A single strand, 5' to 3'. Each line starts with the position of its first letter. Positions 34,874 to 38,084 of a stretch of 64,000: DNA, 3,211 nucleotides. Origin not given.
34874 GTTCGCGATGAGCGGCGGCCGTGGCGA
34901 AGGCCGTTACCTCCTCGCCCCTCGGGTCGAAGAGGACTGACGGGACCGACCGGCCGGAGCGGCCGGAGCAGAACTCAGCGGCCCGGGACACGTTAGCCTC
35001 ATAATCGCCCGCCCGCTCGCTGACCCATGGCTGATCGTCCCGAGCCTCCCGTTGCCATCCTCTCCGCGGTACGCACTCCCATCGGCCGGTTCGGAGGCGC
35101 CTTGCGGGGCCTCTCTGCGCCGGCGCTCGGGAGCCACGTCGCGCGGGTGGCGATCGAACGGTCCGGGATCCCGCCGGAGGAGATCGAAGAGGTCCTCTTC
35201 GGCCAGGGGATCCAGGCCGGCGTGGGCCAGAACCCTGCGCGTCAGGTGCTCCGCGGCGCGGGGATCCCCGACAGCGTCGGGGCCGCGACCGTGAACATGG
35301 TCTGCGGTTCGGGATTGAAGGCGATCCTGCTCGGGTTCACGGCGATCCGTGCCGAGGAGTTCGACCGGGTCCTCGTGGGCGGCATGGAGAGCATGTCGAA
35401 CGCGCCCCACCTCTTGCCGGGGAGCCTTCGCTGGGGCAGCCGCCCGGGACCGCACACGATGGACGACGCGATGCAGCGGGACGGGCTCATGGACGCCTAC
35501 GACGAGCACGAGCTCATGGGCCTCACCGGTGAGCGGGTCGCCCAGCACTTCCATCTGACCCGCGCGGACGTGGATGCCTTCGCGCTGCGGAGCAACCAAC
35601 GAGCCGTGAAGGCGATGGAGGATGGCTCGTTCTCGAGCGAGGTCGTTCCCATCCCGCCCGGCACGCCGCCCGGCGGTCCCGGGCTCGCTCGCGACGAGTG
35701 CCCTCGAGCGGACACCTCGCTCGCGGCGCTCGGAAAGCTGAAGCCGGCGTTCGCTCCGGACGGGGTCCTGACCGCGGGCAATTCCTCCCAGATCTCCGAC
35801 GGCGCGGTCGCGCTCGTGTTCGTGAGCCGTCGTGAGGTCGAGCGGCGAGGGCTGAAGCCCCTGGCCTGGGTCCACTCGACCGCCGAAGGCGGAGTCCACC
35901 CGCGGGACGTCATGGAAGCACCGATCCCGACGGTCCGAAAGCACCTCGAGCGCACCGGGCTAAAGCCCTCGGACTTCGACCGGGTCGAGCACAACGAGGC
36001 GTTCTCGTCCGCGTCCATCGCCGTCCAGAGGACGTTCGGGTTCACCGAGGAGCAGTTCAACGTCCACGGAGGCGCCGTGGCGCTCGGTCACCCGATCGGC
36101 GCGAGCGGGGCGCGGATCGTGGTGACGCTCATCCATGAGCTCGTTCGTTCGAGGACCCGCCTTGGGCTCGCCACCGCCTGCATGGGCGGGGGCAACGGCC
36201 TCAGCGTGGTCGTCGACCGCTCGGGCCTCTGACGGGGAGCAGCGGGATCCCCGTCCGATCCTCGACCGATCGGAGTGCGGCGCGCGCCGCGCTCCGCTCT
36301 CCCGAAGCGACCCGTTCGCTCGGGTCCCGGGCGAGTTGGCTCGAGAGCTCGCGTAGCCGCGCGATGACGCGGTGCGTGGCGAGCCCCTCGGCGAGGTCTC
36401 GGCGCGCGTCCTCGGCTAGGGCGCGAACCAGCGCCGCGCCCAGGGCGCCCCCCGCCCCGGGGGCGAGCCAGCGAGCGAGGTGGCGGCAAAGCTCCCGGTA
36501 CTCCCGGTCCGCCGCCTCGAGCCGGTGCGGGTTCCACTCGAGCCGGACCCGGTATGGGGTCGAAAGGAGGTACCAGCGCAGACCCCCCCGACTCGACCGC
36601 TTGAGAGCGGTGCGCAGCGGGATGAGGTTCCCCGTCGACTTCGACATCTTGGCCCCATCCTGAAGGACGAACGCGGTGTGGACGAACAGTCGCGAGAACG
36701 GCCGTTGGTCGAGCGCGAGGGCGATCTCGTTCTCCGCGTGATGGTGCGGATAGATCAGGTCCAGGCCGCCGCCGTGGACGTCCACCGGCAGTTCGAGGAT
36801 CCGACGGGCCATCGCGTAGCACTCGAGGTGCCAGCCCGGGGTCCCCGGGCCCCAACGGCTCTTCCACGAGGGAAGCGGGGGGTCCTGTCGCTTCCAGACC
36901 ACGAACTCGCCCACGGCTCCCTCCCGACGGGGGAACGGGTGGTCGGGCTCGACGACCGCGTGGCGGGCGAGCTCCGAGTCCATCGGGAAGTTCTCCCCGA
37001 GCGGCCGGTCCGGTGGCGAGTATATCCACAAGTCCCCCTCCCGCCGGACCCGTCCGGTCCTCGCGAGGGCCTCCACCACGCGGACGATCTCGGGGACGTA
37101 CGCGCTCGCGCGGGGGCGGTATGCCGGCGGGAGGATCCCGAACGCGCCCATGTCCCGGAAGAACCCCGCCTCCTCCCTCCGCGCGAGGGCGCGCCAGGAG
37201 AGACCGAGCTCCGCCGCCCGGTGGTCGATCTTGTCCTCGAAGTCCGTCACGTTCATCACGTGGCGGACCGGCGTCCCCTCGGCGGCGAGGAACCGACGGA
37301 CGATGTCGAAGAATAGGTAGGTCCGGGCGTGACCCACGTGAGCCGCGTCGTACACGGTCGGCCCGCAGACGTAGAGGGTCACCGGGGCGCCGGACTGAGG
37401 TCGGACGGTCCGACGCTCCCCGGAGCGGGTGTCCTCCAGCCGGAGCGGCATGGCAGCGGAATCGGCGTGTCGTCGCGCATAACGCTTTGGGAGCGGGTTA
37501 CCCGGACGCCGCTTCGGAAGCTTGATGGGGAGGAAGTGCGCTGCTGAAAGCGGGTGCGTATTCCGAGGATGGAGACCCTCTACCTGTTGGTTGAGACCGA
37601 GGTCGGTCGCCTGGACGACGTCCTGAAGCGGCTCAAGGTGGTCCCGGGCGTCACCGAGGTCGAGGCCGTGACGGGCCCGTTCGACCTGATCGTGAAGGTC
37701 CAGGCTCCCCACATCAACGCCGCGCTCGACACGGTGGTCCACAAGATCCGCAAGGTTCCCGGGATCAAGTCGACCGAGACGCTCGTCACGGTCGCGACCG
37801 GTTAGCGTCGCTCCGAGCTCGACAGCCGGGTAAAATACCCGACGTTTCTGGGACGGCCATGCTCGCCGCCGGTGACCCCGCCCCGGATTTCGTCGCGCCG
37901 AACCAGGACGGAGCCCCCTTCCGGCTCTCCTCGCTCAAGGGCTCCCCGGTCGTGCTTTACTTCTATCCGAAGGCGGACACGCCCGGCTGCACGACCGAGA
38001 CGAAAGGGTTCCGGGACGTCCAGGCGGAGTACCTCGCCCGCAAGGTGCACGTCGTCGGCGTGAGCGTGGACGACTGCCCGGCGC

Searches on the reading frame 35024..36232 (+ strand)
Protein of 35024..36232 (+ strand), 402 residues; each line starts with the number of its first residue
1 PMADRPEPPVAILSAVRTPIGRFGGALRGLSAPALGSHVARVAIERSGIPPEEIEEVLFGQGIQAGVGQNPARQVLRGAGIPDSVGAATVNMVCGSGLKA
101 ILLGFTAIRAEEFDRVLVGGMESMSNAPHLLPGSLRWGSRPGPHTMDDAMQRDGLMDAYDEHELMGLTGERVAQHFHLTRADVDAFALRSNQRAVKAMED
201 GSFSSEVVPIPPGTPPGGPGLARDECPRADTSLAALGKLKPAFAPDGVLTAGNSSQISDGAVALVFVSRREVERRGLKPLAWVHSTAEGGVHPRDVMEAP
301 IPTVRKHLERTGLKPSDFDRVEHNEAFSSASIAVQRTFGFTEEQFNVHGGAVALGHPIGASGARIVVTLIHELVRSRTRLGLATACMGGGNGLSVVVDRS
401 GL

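Call 80: search_protein_families(library=pfam, proteins=[window:35024-36232:+], max_evalue=0.00001)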
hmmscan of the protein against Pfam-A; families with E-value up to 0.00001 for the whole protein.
window:35024-36232:+ (402 aa): 2 families
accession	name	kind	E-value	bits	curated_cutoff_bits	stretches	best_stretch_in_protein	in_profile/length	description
PF00108.29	Thiolase_N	-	7.4e-79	265.2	26.4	1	10-269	1-259/260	Thiolase, N-terminal domain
PF02803.24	Thiolase_C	-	4.2e-39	133.4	27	1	277-398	1-122/123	Thiolase, C-terminal domain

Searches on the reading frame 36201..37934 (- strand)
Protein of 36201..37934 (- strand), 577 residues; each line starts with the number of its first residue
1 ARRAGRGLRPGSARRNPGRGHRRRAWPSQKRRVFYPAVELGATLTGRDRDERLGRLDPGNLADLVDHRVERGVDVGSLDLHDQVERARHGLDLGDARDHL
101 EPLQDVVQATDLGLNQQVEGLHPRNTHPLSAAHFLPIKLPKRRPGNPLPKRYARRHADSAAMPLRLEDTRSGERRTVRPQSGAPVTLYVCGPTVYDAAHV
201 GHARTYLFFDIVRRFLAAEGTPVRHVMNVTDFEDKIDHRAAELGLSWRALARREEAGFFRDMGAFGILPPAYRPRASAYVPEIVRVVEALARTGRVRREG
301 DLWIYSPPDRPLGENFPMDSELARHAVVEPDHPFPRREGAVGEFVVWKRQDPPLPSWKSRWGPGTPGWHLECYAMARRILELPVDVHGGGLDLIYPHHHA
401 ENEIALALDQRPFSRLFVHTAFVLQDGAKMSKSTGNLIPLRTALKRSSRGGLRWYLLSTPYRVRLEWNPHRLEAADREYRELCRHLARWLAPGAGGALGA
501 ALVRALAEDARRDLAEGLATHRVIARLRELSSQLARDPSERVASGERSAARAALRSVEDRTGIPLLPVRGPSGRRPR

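Call 80: search_protein_families(library=pfam, proteins=[window:36201-37934:-], max_evalue=0.00001)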
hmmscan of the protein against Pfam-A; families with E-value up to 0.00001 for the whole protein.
window:36201-37934:- (577 aa): 3 families
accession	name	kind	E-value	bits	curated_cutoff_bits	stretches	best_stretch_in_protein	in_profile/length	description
PF01406.26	tRNA-synt_1e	-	1.3e-73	248.5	27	1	180-475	5-299/301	tRNA synthetases class I (C) catalytic domain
PF09334.17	tRNA-synt_1g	-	2.3e-10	40.3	20.1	0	406-458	305-356/391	tRNA synthetases class I (M)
PF00133.28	tRNA-synt_1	-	2.2e-08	33.8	22.7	1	382-466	327-412/414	tRNA synthetases class I (I, L, M and V)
